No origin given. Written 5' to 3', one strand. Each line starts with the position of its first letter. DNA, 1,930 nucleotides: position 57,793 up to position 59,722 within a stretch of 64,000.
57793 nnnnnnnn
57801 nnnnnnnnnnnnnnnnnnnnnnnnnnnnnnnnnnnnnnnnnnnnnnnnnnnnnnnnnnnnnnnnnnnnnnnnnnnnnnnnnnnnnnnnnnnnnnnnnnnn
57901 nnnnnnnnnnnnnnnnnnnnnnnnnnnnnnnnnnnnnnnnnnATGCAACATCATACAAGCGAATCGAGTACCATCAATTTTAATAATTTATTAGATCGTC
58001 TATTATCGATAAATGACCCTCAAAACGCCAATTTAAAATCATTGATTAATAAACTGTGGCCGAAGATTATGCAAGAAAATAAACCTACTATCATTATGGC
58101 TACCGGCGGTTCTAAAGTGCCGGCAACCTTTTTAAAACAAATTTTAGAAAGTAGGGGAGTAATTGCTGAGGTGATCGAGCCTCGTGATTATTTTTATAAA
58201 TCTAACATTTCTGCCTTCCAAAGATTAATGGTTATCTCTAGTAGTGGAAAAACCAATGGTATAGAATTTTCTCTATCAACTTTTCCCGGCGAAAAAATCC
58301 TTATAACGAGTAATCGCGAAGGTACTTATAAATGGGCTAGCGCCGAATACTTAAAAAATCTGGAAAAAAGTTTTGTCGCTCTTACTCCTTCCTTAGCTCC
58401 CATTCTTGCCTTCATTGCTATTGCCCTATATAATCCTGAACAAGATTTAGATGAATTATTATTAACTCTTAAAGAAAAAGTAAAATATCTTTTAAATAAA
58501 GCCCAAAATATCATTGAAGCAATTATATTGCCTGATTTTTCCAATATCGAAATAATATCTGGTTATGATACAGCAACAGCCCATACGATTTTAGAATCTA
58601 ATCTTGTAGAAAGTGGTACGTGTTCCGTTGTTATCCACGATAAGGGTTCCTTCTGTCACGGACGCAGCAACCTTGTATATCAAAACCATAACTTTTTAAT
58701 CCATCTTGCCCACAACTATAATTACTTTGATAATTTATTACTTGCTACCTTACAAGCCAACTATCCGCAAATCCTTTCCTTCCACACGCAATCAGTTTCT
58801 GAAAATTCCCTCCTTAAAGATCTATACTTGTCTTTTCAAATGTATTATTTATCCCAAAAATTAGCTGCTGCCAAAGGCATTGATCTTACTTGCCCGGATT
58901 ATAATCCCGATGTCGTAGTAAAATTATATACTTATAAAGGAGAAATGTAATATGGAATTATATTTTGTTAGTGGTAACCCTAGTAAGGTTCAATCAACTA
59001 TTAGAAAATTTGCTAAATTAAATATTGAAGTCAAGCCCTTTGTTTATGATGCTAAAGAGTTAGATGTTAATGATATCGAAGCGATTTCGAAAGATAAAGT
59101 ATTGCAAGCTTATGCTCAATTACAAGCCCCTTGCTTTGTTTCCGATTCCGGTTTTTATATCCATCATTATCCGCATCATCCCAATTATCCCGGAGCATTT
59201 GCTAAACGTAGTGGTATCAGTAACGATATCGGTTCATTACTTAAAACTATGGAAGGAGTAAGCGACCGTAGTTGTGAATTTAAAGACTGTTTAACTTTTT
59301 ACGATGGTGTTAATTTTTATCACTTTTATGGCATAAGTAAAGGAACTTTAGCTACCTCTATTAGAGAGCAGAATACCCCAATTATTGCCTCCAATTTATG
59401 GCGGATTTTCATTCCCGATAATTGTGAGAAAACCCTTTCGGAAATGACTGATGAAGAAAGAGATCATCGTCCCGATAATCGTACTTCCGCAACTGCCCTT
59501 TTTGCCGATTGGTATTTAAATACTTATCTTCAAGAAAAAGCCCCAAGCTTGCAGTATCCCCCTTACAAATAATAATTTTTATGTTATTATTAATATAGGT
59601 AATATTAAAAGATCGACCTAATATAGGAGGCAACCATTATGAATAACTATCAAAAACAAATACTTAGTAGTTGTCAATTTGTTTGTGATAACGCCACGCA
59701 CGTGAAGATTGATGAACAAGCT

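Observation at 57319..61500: WYL-regulated operon of double-SIS isomerase, Ham1-type NTP pyrophosphatase, Qng1/DUF2419 N-glycosylase and nucleotidyltransferase: candidate undescribed modified-nucleotide module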

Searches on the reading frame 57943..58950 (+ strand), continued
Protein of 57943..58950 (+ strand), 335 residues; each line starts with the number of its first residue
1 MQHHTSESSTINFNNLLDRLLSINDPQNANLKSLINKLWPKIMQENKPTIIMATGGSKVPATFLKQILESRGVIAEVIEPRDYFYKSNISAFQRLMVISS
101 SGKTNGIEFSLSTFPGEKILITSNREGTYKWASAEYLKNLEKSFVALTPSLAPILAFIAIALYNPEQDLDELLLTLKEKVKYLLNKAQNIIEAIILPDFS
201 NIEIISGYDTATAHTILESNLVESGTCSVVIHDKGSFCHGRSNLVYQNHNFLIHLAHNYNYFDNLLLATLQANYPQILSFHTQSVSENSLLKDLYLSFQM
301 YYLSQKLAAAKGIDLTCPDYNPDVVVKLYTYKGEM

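Call 88: find_encoding_contigs(protein=P0383, flank=4000, max_places=3)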
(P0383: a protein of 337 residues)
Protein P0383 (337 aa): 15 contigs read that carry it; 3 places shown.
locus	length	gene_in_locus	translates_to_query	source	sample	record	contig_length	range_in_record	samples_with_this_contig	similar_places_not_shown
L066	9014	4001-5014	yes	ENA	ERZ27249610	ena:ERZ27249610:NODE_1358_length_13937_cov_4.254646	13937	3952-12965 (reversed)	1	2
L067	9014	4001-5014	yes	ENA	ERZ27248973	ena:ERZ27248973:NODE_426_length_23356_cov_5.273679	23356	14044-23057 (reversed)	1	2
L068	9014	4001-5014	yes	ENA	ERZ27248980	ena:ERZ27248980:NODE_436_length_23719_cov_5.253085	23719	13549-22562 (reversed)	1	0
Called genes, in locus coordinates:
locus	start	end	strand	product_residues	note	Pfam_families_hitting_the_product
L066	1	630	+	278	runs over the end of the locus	-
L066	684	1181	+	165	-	-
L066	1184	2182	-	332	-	-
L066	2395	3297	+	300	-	-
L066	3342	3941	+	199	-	PF02082:Rrf2, PF08279:HTH_11, PF13280:WYL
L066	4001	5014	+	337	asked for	-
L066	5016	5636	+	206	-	PF01725:Ham1p_like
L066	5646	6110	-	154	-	-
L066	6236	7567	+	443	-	PF21461:HL_N-beta (faint), PF02368:Big_2, PF26182:Ig_NUP210_5th (faint), PF22359:Big-like (faint), PF02368:Big_2 (weak)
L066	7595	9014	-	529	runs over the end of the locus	PF13231:PMT_2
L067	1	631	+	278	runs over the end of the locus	-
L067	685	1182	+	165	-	-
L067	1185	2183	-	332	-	-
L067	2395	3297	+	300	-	-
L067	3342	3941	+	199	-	PF02082:Rrf2, PF08279:HTH_11, PF13280:WYL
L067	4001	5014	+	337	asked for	-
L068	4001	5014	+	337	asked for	-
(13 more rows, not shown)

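Call 89: find_encoding_contigs(protein=P0386, flank=4000, max_places=3)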
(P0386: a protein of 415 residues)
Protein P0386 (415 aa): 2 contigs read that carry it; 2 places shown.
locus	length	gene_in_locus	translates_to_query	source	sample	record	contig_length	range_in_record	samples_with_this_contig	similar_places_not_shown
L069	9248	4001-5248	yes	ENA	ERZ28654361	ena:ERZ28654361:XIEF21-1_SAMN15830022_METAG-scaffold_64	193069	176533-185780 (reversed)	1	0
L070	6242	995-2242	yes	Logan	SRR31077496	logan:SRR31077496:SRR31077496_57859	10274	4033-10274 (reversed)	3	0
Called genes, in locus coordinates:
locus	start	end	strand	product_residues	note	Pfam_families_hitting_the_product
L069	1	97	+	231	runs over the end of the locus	-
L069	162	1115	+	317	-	PF01841:Transglut_core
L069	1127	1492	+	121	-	PF13811:DUF4186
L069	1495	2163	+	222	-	-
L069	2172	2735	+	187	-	PF00293:NUDIX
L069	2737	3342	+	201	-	PF00300:His_Phos_1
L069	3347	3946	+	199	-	PF02082:Rrf2 (weak), PF08279:HTH_11 (weak), PF13280:WYL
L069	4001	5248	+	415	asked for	-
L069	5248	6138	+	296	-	PF00294:PfkB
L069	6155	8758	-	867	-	PF07517:SecA_DEAD, PF00270:DEAD, PF01043:SecA_PP_bind, PF00271:Helicase_C (faint), PF21090:P-loop_SecA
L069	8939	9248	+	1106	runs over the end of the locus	-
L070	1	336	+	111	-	?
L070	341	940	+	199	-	PF02082:Rrf2 (weak), PF08279:HTH_11 (weak), PF13280:WYL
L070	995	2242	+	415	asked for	-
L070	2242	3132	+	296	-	PF00294:PfkB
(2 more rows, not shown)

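Call 94: search_dna_similar(query=window:57943-58950:+, collection=plasmids, mode=protein, max_evalue=0.001, max_rows=15)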
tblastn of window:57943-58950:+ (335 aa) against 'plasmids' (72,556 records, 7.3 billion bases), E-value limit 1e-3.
No match.

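Call 95: search_dna_similar(query=window:57943-58950:+, collection=phages, mode=protein, max_evalue=0.001, max_rows=15)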
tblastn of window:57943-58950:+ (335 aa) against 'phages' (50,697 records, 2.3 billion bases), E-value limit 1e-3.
No match.

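Call 104: search_protein_families(library=phrogs, proteins=[window:57943-58950:+, L053:9056-10099:+, L040:5874-7421:+], max_evalue=0.001)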
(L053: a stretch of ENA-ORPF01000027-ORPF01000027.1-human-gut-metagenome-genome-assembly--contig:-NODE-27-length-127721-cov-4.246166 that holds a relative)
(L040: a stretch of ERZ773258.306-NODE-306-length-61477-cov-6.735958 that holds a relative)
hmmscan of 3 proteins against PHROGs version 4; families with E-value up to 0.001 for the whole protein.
window:57943-58950:+ (335 aa): 0 families

L053:9056-10099:+ (347 aa): 0 families

L040:5874-7421:+ (515 aa): 1 family
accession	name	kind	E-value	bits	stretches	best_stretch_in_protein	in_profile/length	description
phrog_27456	-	unknown function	3.7e-36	126.4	1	54-330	52-331/341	-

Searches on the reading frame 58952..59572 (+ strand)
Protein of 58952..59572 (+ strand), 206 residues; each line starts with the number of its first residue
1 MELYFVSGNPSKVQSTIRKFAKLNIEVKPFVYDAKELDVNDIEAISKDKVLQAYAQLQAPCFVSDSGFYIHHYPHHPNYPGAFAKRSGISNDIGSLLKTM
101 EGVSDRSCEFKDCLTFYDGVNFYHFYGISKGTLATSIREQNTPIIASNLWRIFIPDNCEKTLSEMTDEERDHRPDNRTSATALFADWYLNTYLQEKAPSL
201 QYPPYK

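Call 3: search_protein_families(library=pfam, proteins=[window:58952-59572:+], max_evalue=0.01)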
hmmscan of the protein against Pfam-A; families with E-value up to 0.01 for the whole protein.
window:58952-59572:+ (206 aa): 1 family
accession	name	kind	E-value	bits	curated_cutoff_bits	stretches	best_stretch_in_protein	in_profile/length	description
PF01725.21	Ham1p_like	-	4.8e-17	62.9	22.5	1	3-186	1-185/186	Ham1 family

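Call 4: search_protein_families(library=ncbifam, proteins=[window:58952-59572:+], max_evalue=0.01)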
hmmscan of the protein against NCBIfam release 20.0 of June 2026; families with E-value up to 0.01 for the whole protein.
window:58952-59572:+ (206 aa): 5 families
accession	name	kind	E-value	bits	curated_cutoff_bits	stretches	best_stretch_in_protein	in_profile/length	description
NF011396.0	PRK14821.1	equivalog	7.9e-27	94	203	1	1-190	1-182/185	XTP/dITP diphosphatase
TIGR00042.1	TIGR00042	equivalog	1.1e-17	64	145.35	1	2-188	1-183/184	RdgB/HAM1 family non-canonical purine NTP pyrophosphatase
NF011398.0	PRK14823.1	equivalog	3.2e-08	33.6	272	1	48-187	48-187/191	non-canonical purine NTP diphosphatase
NF011399.0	PRK14824.1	subfamily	1.2e-07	31.3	267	1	8-172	10-185/206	putative deoxyribonucleotide triphosphate pyrophosphatase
NF011401.0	PRK14826.1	equivalog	0.0032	16.9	268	1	90-172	115-201/226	putative deoxyribonucleotide triphosphate pyrophosphatase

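Call 5: search_protein_families(library=padloc, proteins=[window:58952-59572:+], max_evalue=0.01)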
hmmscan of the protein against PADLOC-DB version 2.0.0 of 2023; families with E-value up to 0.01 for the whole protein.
window:58952-59572:+ (206 aa): 0 families

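Call 34: search_solved_structures(query=window:58952-59572:+, max_evalue=0.01, show_alignments=3)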
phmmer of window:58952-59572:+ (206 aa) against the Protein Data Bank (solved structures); distinct sequences matched with E-value up to 0.01: 6.
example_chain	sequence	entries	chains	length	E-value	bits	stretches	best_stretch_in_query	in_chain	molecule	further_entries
1v7r_A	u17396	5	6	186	6.4e-17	65.2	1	1-188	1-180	hypothetical protein PH1917 | NTPASE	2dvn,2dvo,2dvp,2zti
2e5x_A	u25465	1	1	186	1.7e-16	63.8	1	1-188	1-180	Hypothetical protein PH1917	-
1b78_A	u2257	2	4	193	3.3e-15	59.6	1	1-177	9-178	PYROPHOSPHATASE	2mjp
8ji1_A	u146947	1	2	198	1e-07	35.1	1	1-173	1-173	Inosine triphosphate pyrophosphatase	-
8zsg_V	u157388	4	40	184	1.4e-07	34.7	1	2-171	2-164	KomB, HAM-like protein, non-canonical purine NTP pyrophosphatase | Non-canonical purine NTP pyrophosphatase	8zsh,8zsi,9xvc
1vp2_A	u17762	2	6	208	0.00014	24.9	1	3-167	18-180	Putative Xanthosine triphosphate pyrophosphatase/HAM1 protein homolog | Nucleoside-triphosphatase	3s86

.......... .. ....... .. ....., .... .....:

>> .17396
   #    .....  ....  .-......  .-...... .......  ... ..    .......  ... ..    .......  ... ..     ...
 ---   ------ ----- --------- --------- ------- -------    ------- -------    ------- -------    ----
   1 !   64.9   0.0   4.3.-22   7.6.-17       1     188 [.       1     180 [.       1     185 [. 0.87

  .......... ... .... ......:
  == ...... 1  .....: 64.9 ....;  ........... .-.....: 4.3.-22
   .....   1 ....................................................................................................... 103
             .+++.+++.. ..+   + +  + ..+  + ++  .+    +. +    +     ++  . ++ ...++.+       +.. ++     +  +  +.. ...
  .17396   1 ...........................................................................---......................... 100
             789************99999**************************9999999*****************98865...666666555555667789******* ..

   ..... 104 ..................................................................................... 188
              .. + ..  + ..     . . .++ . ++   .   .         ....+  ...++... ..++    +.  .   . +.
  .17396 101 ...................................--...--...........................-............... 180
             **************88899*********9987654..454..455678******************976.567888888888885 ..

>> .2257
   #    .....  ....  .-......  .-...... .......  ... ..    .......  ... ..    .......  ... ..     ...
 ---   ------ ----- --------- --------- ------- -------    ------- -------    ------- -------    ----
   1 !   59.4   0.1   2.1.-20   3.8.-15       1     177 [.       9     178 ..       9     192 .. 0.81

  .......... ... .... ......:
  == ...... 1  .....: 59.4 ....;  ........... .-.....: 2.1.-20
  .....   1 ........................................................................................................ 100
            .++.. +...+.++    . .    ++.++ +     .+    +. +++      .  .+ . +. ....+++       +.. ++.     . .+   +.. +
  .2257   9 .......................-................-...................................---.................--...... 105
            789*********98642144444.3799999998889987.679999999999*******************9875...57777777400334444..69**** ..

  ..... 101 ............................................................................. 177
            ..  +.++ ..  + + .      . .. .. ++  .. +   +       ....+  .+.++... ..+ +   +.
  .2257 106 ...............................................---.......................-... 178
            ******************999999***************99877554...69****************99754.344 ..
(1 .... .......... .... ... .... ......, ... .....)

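Call 104: search_protein_families(library=phrogs, proteins=[window:58952-59572:+], max_evalue=0.001)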
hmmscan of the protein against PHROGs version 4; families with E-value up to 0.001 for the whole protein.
window:58952-59572:+ (206 aa): 0 families
